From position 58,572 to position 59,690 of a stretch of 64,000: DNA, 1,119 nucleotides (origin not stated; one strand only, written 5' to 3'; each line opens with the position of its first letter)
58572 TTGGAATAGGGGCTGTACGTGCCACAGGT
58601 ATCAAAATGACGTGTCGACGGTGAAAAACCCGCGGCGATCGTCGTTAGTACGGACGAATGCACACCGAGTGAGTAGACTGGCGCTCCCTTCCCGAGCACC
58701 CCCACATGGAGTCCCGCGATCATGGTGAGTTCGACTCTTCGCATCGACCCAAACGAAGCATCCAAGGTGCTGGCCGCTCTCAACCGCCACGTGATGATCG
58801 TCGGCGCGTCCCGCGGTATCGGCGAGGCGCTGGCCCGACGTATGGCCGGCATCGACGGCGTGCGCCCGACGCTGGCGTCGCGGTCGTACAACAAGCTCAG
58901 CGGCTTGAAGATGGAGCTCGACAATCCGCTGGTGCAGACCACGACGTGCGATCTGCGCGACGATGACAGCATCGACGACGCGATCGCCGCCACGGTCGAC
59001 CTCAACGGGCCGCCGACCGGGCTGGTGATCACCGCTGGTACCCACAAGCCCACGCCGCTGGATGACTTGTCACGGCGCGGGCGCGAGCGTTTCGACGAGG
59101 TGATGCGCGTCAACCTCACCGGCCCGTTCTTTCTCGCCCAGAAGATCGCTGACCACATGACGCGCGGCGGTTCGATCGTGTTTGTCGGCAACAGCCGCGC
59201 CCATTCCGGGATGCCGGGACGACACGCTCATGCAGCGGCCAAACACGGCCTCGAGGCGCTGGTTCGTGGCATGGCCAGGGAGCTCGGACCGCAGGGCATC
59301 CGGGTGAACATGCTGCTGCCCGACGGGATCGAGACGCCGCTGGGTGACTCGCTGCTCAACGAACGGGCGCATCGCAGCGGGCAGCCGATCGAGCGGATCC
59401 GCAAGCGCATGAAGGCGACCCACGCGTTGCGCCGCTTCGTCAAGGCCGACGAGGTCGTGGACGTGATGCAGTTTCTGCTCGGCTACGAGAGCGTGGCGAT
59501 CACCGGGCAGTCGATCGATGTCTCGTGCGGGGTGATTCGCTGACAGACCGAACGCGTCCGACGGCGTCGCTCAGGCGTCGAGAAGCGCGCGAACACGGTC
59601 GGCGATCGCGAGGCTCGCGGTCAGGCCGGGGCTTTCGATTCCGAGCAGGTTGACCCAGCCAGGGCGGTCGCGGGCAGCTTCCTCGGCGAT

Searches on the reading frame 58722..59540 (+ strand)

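Call 57: search_protein_families(library=pfam, proteins=[window:58722-59540:+], max_evalue=1)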
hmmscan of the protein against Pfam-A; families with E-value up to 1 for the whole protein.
window:58722-59540:+ (273 aa): 7 families
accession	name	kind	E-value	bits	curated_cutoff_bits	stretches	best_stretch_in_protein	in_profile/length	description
PF13561.12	adh_short_C2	-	2.8e-42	145.4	27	1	28-271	1-235/236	Enoyl-(Acyl carrier protein) reductase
PF00106.31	adh_short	-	2.9e-34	118.7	26.6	1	23-211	2-190/195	short chain dehydrogenase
PF08659.16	KR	-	6e-09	36.5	22.6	1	24-186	3-165/180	KR domain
PF23441.1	SDR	-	2.7e-07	30.7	27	1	24-271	10-255/258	SDR-like rossmann domain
PF13460.12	NAD_binding_10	-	0.0083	16.5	27.2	1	28-165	1-106/184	NAD(P)H-binding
PF01370.27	Epimerase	-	0.025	14.4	20.9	1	24-90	1-62/240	NAD dependent epimerase/dehydratase family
PF02541.22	Ppx-GppA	-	0.15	11.9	27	1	229-263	60-94/285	Ppx/GppA phosphatase family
